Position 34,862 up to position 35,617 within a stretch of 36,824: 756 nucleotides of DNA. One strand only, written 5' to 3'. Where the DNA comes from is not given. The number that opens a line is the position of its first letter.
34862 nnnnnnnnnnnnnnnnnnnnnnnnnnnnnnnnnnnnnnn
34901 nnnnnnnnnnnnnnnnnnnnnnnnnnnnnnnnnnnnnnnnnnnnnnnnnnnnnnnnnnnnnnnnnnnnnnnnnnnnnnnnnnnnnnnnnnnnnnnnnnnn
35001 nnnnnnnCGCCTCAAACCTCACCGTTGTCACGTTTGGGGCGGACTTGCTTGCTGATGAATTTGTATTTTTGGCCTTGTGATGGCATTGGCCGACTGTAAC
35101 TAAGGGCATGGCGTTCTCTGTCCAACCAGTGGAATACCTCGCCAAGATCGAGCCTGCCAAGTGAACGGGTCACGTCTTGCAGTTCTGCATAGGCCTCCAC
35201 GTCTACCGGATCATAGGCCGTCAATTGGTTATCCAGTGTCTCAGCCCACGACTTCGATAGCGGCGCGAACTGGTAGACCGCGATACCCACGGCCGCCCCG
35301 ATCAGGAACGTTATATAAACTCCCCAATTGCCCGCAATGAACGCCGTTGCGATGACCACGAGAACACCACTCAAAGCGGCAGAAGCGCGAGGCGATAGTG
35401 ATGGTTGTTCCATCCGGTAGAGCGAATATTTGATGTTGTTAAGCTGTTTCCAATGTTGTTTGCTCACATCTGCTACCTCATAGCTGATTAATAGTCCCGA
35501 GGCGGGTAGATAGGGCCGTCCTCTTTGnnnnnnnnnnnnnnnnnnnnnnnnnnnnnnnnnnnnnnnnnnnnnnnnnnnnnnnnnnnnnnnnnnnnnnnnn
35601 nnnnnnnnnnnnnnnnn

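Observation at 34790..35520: Lower-GC two-gene insert (membrane protein plus 68-aa protein) between terminator and SprT gene: candidate uncharacterised accessory/defence-type module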

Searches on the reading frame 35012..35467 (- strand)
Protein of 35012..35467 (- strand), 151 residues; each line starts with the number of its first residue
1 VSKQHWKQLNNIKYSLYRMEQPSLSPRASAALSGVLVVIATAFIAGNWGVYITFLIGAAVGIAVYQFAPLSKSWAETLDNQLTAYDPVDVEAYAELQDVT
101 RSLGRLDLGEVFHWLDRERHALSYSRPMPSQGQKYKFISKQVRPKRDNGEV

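Call 9: search_protein_families(library=pfam, proteins=[window:35012-35467:-], max_evalue=1)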
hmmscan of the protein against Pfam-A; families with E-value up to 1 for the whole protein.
window:35012-35467:- (151 aa): 2 families
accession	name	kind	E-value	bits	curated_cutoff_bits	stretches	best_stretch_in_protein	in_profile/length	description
PF13829.11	DUF4191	-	0.13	12.1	30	1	2-65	4-65/219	Domain of unknown function (DUF4191)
PF10112.14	Halogen_Hydrol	-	0.31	11.4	29.8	1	34-77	8-53/191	5-bromo-4-chloroindolyl phosphate hydrolysis protein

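Call 10: search_protein_families(library=padloc, proteins=[window:35012-35467:-], max_evalue=1)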
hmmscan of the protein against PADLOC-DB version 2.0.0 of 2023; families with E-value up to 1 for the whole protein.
window:35012-35467:- (151 aa): 0 families

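Call 11: search_protein_families(library=ncbifam, proteins=[window:35012-35467:-], max_evalue=1)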
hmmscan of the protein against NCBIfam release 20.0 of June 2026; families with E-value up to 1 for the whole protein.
window:35012-35467:- (151 aa): 1 family
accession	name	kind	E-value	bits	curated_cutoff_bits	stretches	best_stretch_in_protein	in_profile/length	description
TIGR02230.1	ATPase_gene1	hypoth_equivalog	0.023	15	46.7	1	47-77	49-79/100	putative F0F1-ATPase subunit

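Call 12: search_dna_similar(query=window:35012-35467:-, collection=plasmids, mode=protein, max_rows=60, max_evalue=0.01)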
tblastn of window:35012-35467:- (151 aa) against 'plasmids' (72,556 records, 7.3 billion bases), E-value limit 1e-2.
Records with a match: 39; places in all: 40; records where one place covers at least 80% of the query: 11.
Best place of each record, by identity: >=99% 4; 95-99% 1; 90-95% 1; 60-80% 5; <60% 28.
By first word of the organism name: Pseudomonas 11; Escherichia 6; Phytobacter 6; Serratia 2; Klebsiella 2; Pantoea 2; Acidovorax 2; Enterobacter 2; Stenotrophomonas 2; uncultured 1; and 3 more.
By predicted mobility (MOB-suite, as given by PLSDB): conjugative 24; mobilizable 10; non-mobilizable 5.
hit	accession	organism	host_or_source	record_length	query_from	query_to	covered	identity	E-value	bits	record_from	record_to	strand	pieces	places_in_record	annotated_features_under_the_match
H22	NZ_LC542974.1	Serratia marcescens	-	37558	1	151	100%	99.3%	1e-87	285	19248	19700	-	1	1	hypothetical protein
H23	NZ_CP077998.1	Pseudomonas aeruginosa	Homo sapiens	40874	1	151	100%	99.3%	1e-87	285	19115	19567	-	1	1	hypothetical protein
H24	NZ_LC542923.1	Serratia marcescens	-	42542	1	151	100%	99.3%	1e-87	285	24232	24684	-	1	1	hypothetical protein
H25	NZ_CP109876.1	Escherichia coli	Homo sapiens,urine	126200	1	151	100%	99.3%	1e-87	285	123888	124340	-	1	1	hypothetical protein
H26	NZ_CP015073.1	Escherichia coli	Homo sapiens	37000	1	147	97%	93.2%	1e-78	259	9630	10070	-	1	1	hypothetical protein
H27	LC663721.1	uncultured bacterium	-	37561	1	147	97%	77.6%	5e-60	206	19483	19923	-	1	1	hypothetical protein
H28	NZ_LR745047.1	Klebsiella pneumoniae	Homo sapiens,stool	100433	1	147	97%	76.2%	4e-59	203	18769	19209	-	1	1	hypothetical protein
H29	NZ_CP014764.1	Klebsiella pneumoniae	-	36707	1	147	97%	76.2%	5e-59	203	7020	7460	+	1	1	hypothetical protein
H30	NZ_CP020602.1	Pseudomonas aeruginosa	Homo sapiens,sputum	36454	1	147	97%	75.5%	2e-59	204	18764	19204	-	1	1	hypothetical protein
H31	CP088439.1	Escherichia coli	Homo sapiens,blood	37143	1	147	97%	74.8%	3e-58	201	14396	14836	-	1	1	hypothetical protein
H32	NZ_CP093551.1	Escherichia coli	Homo sapiens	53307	1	98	65%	99.0%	2e-48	173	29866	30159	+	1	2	hypothetical protein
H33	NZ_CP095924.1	Pseudomonas aeruginosa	water sink surface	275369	35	144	73%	45.1%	4e-19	89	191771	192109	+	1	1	hypothetical protein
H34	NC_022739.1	Pseudomonas sp. VLB120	-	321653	35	144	73%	45.1%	4e-19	89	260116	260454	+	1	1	hypothetical protein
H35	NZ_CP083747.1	Pseudomonas sp. p1(2021b)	biogas slurry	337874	35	144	73%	45.1%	4e-19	89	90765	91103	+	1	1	hypothetical protein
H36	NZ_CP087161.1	Pseudomonas sp. CIP-10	-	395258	35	144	73%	45.1%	4e-19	89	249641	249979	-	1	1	hypothetical protein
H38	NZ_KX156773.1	Escherichia coli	-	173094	38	149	74%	39.8%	7e-19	89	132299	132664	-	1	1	hypothetical protein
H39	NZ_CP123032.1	Escherichia coli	Homo sapiens,single ...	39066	39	144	70%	41.4%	2e-18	87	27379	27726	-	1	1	hypothetical protein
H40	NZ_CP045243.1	Pantoea sp. JZ29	Euphorbia granulata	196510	34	138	70%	30.4%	1e-3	45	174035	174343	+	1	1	hypothetical protein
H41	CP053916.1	Acidovorax sp. YS12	-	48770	55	142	58%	36.1%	4e-7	55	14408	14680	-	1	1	hypothetical protein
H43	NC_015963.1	Enterobacter soli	-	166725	34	143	73%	26.8%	1e-3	45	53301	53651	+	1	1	hypothetical protein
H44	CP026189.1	Enterobacteriaceae bacterium ENNIH2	-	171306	47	149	68%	28.2%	9e-5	48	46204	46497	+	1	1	hypothetical protein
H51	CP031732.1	Stenotrophomonas rhizophila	Nusuttodinium aeruginosum,whole organism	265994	51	142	61%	31.2%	1e-4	48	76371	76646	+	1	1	hypothetical protein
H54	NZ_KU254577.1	Pseudomonas aeruginosa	-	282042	51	142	61%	31.2%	1e-4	48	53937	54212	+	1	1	hypothetical protein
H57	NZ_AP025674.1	Acidovorax sp. SUPP3334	Hydrocotyle maritima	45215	72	142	47%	35.1%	2e-4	47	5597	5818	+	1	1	hypothetical protein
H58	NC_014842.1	Pantoea sp. At-9b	-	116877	73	143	47%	33.8%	8e-3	42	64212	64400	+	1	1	hypothetical protein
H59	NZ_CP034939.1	Pectobacterium odoriferum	kimchi cabbage,single cell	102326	52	133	54%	28.1%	2e-3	44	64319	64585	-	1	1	hypothetical protein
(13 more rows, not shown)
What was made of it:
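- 34 of the 39 plasmid records are typed conjugative or mobilizable (call 12).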

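Call 14: get_annotated_region(hit=H26, flank=2500)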
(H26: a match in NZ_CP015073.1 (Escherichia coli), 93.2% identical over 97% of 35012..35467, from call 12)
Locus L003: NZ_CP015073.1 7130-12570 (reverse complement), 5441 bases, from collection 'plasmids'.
description: Escherichia coli strain Ecol_743 plasmid pEC743_4, complete sequence
organism: Escherichia coli (NCBI taxid 562)
taxonomy: Bacteria; Pseudomonadota; Gammaproteobacteria; Enterobacterales; Enterobacteriaceae; Escherichia; Escherichia coli
host: -; source: Homo sapiens; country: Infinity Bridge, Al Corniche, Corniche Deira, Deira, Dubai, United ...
typing (MOB-suite, as given by PLSDB): mobilizable; replicon rep_cluster_435; relaxase MOBP
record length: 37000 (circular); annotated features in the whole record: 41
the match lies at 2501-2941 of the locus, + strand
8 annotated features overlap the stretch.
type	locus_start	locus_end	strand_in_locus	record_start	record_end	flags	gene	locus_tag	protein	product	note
CDS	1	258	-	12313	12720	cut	-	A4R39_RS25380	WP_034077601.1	hypothetical protein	-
CDS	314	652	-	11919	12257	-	-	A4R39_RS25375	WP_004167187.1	hypothetical protein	-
CDS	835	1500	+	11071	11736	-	-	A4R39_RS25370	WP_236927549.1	thermonuclease family protein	-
CDS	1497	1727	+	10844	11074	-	-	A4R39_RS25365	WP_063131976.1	hypothetical protein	-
CDS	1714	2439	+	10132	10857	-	-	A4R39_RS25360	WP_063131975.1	SprT-like domain-containing protein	-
CDS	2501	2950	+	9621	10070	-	-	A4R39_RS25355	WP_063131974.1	hypothetical protein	-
CDS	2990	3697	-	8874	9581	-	-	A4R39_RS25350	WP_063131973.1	hypothetical protein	-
CDS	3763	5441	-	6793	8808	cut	topA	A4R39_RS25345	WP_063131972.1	type I DNA topoisomerase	GO:0006260 - DNA replication [Evidence IEA]; GO:0006265 - DNA topological change [Evidence IEA]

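Call 15: get_annotated_region(hit=H27, flank=2500)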
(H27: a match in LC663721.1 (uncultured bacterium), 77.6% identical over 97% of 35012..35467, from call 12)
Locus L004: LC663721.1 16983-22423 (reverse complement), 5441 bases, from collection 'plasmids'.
description: Uncultured bacterium plasmid pMH0621-12 DNA, complete sequence
organism: uncultured bacterium (NCBI taxid 77133)
taxonomy: Bacteria; ; ; ; ; ; uncultured bacterium
host: -; source: -; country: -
typing (MOB-suite, as given by PLSDB): mobilizable; replicon rep_cluster_435; relaxase MOBP
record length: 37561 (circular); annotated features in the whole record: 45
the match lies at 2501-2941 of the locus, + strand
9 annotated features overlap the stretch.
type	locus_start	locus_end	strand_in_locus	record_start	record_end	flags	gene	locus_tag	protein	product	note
CDS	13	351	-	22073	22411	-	-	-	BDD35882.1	hypothetical protein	-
CDS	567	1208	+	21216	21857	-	-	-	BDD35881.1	hypothetical protein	-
CDS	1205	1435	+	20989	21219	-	-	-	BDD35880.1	hypothetical protein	-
CDS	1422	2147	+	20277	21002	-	-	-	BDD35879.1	sprT domain-containing protein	-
CDS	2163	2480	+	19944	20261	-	-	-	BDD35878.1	hypothetical protein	-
CDS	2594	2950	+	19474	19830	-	-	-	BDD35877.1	hypothetical protein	-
CDS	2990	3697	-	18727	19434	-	-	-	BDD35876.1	hypothetical protein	-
CDS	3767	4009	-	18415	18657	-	-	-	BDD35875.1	hypothetical protein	-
CDS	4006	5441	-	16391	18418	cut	-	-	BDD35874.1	type I DNA topoisomerase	-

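Call 17: find_homologous_proteins(query=window:35012-35467:-)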
Query window:35012-35467:- (151 aa): 7 proteins with E <= 0.001 among 55 candidates.
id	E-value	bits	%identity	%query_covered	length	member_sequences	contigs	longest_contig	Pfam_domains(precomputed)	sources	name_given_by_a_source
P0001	1.1e-94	332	99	100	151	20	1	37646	-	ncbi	ncbi:hypothetical protein ACVTXL_003904 [Escherichia coli]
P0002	7.9e-93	326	98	100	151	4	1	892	-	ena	-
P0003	3.2e-79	282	85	100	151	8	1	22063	-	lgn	-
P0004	1.3e-71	257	80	97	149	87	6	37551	-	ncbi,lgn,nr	ncbi:hypothetical protein CC640_23040 [Salmonella enterica subsp. enterica serovar Enteritidis]|nr:h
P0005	2.8e-65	237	76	97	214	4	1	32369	-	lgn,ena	-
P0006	6.4e-53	197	70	97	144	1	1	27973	-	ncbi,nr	ncbi:hypothetical protein LNX29_25775, partial [Klebsiella pneumoniae]|nr:hypothetical protein [Kleb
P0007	1.6e-45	172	71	75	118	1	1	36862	-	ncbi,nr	ncbi:hypothetical protein D3R83_23865 [Salmonella enterica]|nr:hypothetical protein [Salmonella ente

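Call 19: get_annotated_region(hit=H39, flank=5000)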
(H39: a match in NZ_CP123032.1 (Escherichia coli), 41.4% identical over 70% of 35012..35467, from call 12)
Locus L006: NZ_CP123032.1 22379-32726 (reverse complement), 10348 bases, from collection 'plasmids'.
description: Escherichia coli strain 20-20 plasmid p20-20P3, complete sequence
organism: Escherichia coli (NCBI taxid 562)
taxonomy: Bacteria; Pseudomonadota; Gammaproteobacteria; Enterobacterales; Enterobacteriaceae; Escherichia; Escherichia coli
host: -; source: Homo sapiens,single cell,Bronchoalveolar Lavage Fluid; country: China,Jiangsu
typing (MOB-suite, as given by PLSDB): mobilizable; replicon rep_cluster_224; relaxase MOBP
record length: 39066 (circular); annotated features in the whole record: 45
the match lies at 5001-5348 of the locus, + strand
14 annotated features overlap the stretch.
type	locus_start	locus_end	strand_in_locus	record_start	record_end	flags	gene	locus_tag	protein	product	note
CDS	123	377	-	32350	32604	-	-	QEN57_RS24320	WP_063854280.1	hypothetical protein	-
CDS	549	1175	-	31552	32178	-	-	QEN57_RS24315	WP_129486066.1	recombinase family protein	GO:0006310 - DNA recombination [Evidence IEA]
CDS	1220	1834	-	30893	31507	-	-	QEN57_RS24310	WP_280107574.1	DUF6012 family protein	-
CDS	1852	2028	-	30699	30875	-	-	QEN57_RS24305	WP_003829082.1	hypothetical protein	-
CDS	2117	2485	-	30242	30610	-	-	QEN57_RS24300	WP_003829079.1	hypothetical protein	-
CDS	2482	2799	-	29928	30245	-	-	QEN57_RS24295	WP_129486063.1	hypothetical protein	-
CDS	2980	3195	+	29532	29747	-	-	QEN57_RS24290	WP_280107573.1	hypothetical protein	-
CDS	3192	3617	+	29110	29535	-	-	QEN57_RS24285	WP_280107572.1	hypothetical protein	-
CDS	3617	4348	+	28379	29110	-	-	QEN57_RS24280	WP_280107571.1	SprT-like domain-containing protein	-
CDS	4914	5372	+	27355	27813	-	-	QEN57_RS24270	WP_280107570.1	hypothetical protein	-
CDS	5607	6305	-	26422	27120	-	-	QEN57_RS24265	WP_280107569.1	fertility inhibition factor FiwA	-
CDS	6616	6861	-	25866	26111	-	-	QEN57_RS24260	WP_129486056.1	hypothetical protein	-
CDS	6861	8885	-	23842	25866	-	topA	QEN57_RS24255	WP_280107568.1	type I DNA topoisomerase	GO:0006260 - DNA replication [Evidence IEA]; GO:0006265 - DNA topological change [Evidence IEA]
CDS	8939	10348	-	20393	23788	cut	-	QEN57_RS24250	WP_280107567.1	zincin-like metallopeptidase domain-containing protein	-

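Call 20: get_annotated_region(hit=H38, flank=5000)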
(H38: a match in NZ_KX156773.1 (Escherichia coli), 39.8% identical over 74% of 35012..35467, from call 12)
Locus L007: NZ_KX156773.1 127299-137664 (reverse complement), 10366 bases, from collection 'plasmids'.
description: Escherichia coli strain K-12 plasmid R16a, complete sequence
organism: Escherichia coli (NCBI taxid 562)
taxonomy: Bacteria; Pseudomonadota; Gammaproteobacteria; Enterobacterales; Enterobacteriaceae; Escherichia; Escherichia coli
host: -; source: -; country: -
typing (MOB-suite, as given by PLSDB): conjugative; replicon IncC,rep_cluster_1527; relaxase MOBH,MOBH; mating-pair formation MPF_F
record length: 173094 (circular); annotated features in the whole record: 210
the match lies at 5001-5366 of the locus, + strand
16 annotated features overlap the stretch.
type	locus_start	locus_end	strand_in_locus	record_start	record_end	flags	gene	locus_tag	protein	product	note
CDS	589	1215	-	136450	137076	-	-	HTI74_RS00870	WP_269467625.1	recombinase family protein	GO:0006310 - DNA recombination [Evidence IEA]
CDS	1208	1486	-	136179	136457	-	-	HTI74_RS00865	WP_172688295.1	hypothetical protein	-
CDS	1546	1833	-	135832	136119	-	-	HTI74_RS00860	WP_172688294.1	hypothetical protein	-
CDS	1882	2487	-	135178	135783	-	-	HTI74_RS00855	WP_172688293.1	DUF6012 family protein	-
CDS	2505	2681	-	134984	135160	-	-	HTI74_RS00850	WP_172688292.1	hypothetical protein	-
CDS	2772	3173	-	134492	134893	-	-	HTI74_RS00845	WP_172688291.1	hypothetical protein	-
CDS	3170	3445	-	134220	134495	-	-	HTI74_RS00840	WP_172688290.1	hypothetical protein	-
CDS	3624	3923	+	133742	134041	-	-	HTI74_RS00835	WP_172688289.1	hypothetical protein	-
CDS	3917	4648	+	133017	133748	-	-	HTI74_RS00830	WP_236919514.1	SprT-like domain-containing protein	-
CDS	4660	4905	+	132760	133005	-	-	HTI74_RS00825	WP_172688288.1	antirestriction protein ArdR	-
CDS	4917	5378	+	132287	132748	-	-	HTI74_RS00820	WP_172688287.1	hypothetical protein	-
CDS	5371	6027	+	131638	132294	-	-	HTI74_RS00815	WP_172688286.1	hypothetical protein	-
CDS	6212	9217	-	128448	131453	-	-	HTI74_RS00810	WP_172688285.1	Tn3-like element Tn3 family transposase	GO:0006313 - DNA transposition [Evidence IEA]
CDS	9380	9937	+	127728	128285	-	-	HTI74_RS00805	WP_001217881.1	recombinase family protein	GO:0006310 - DNA recombination [Evidence IEA]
CDS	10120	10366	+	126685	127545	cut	-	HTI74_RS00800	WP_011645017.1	broad-spectrum class A beta-lactamase TEM-2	-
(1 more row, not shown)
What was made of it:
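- In R16a an ardR gene lies between sprT and A (call 20).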

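Call 21: get_annotated_region(hit=H33, flank=5000)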
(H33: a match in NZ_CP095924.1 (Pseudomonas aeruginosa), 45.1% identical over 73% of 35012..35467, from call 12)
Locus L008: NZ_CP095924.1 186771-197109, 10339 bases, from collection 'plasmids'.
description: Pseudomonas aeruginosa strain AR19438 plasmid unnamed, complete sequence
organism: Pseudomonas aeruginosa (NCBI taxid 287)
taxonomy: Bacteria; Pseudomonadota; Gammaproteobacteria; Pseudomonadales; Pseudomonadaceae; Pseudomonas; Pseudomonas aeruginosa
host: -; source: water sink surface; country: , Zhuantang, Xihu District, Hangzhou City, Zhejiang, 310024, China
typing (MOB-suite, as given by PLSDB): conjugative; replicon rep_cluster_398; relaxase MOBF; mating-pair formation MPF_F
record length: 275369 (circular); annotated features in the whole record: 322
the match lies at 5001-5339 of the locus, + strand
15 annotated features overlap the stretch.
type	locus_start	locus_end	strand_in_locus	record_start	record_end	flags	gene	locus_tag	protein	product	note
CDS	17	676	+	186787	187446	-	-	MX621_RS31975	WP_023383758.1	hypothetical protein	-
CDS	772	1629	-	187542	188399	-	-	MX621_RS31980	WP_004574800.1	hypothetical protein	-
CDS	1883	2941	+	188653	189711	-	-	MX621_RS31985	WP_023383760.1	tyrosine-type recombinase/integrase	GO:0015074 - DNA integration [Evidence IEA]; GO:0006310 - DNA recombination [Evidence IEA]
CDS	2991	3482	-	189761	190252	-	-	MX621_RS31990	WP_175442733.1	hypothetical protein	-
CDS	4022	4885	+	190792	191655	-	-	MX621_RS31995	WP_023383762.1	hypothetical protein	-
CDS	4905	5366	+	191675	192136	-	-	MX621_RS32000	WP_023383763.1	hypothetical protein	-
CDS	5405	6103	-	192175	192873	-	-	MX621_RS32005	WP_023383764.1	hypothetical protein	-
CDS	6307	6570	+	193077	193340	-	-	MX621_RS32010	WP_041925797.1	hypothetical protein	-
CDS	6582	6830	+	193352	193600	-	-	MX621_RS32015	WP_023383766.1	hypothetical protein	-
CDS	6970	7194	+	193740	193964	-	-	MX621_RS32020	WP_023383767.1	hypothetical protein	-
CDS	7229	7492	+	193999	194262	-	-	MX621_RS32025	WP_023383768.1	hypothetical protein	-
CDS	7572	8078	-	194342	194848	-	-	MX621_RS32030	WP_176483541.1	hypothetical protein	-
CDS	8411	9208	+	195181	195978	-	-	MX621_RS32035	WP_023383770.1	DsbC family protein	-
CDS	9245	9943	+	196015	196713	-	traW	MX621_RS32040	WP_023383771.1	type-F conjugative transfer system protein TraW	-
CDS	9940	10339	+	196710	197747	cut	-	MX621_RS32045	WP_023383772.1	TraU family protein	-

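Call 43: get_annotated_region(hit=H41, flank=4000)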
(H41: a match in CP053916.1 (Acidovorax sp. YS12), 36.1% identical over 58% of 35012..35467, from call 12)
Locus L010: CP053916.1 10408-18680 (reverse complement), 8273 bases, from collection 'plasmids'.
description: Acidovorax sp. YS12 plasmid pYSCONJ, complete sequence
organism: Acidovorax sp. YS12 (NCBI taxid 2738413)
taxonomy: Bacteria; Pseudomonadota; Betaproteobacteria; Burkholderiales; Comamonadaceae; Acidovorax; Acidovorax sp. YS12
host: -; source: -; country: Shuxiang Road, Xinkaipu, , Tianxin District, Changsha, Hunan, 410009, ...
typing (MOB-suite, as given by PLSDB): non-mobilizable
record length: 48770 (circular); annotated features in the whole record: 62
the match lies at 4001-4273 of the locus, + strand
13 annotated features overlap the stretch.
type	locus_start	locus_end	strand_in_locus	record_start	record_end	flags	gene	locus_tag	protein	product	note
CDS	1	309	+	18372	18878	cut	-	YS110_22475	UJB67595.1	thermonuclease family protein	-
CDS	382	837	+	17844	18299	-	-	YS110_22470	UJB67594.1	hypothetical protein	-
CDS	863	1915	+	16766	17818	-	-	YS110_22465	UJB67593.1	hypothetical protein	-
CDS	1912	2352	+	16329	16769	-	-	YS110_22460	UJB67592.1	hypothetical protein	-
CDS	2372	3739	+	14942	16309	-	-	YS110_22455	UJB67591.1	type IV secretory system conjugative DNA transfer family protein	-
CDS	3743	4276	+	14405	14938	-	-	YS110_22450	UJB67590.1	hypothetical protein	-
CDS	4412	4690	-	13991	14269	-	-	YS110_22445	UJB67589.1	hypothetical protein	-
CDS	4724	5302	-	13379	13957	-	-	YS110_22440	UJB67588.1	hypothetical protein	-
CDS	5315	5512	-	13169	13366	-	-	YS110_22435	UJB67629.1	hypothetical protein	-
CDS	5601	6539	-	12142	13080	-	-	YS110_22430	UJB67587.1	zeta toxin family protein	-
CDS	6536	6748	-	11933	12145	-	-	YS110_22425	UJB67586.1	hypothetical protein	-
CDS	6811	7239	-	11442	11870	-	-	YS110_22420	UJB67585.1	hypothetical protein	-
CDS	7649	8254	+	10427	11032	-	-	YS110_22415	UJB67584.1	hypothetical protein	-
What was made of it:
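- In pYSCONJ a relative lies directly after the coupling-protein gene (call 43).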

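Call 44: get_annotated_region(hit=H44, flank=4000)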
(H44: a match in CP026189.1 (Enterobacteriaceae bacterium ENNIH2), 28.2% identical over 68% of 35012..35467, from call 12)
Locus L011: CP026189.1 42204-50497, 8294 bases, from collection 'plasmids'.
description: Enterobacteriaceae bacterium ENNIH2 plasmid pENT-812c, complete sequence
organism: Enterobacteriaceae bacterium ENNIH2 (NCBI taxid 1920109)
taxonomy: Bacteria; Pseudomonadota; Gammaproteobacteria; Enterobacterales; Enterobacteriaceae; ; Enterobacteriaceae bacterium ENNIH2
host: -; source: -; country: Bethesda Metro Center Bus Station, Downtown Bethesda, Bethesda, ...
typing (MOB-suite, as given by PLSDB): conjugative; replicon IncFIC,rep_cluster_2203,rep_cluster_2283; relaxase MOBF; mating-pair formation MPF_F
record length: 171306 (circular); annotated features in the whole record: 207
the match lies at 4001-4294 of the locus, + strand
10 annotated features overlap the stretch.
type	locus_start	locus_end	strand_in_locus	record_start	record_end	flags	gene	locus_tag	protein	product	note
CDS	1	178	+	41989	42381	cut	-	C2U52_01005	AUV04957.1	conjugal transfer protein TraA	-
CDS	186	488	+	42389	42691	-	traL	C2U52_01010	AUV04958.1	type IV conjugative transfer system protein TraL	-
CDS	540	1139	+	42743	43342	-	-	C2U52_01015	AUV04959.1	conjugal transfer protein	-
CDS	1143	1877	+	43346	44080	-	traK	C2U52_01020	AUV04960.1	type-F conjugative transfer system secretin TraK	-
CDS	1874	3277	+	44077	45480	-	-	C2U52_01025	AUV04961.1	conjugal transfer protein TraB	-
CDS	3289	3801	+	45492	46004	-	-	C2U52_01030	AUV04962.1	transcription/translation regulatory transformer protein RfaH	-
CDS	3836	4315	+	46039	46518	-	-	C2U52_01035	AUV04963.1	hypothetical protein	-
CDS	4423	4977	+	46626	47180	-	traV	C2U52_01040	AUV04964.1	type IV conjugative transfer system protein TraV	-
CDS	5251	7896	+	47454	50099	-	traC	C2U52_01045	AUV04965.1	type IV secretion system protein TraC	-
CDS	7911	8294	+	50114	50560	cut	trbI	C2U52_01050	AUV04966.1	type-F conjugative transfer system protein TrbI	-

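Call 46: search_protein_families(library=pfam, proteins=[L008:4022-4885:+, L008:4905-5366:+, L008:5405-6103:-, L007:5371-6027:+, L007:4917-5378:+, L006:4914-5372:+, L010:3743-4276:+, L011:3836-4315:+, L004:2163-2480:+], max_evalue=0.1)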
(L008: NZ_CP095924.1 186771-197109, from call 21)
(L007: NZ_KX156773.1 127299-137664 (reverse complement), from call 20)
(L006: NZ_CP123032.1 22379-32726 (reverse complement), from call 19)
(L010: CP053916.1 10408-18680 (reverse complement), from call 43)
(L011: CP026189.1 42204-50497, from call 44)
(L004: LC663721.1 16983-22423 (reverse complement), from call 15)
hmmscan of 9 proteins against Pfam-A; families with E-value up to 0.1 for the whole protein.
L008:4022-4885:+ (287 aa): 0 families

L008:4905-5366:+ (153 aa): 0 families

L008:5405-6103:- (232 aa): 0 families

L007:5371-6027:+ (218 aa): 0 families

L007:4917-5378:+ (153 aa): 1 family
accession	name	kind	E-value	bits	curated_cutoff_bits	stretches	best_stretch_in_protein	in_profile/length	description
PF02924.19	HDPD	-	0.086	13.4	29.1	0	29-66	30-67/116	Bacteriophage lambda head decoration protein D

L006:4914-5372:+ (152 aa): 0 families

L010:3743-4276:+ (177 aa): 0 families

L011:3836-4315:+ (159 aa): 0 families

L004:2163-2480:+ (105 aa): 0 families

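Call 47: search_protein_representatives(alignment_id=A1)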
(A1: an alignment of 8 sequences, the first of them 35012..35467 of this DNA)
Query: 8 sequences, 149 profile positions. Proteins with E-value up to 0.001 (for the whole library): 190; up to 1e-10: 33; up to 1e-30: 2. The best 150 are listed.
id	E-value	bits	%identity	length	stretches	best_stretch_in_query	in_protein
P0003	1.9e-93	326.6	-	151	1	1-148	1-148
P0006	4.3e-80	283.2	-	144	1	1-148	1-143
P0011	1.0e-25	106.7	-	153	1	6-144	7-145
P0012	2.8e-23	98.8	-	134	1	5-130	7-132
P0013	3.8e-23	98.4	-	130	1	7-122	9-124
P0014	6.2e-23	97.7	-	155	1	6-143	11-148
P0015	1.5e-21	93.3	-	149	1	3-145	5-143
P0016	2.1e-21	92.8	-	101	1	57-144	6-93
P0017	1.8e-19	86.5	-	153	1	6-146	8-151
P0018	2.2e-16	76.4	-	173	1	3-126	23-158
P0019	1.3e-15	73.9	-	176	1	6-141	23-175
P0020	6.7e-15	71.6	-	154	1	23-144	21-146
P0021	1.2e-14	70.8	-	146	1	2-142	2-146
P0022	1.3e-14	70.7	-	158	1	5-143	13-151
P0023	1.8e-14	70.2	-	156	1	17-143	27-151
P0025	1.1e-13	67.7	-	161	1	3-124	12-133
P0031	5.5e-12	62.2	-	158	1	40-127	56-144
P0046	2.4e-10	56.8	-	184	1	4-140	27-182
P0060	2.5e-09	53.6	-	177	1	5-142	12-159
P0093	3.7e-07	46.5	-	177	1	7-141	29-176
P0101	7.3e-07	45.6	-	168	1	6-126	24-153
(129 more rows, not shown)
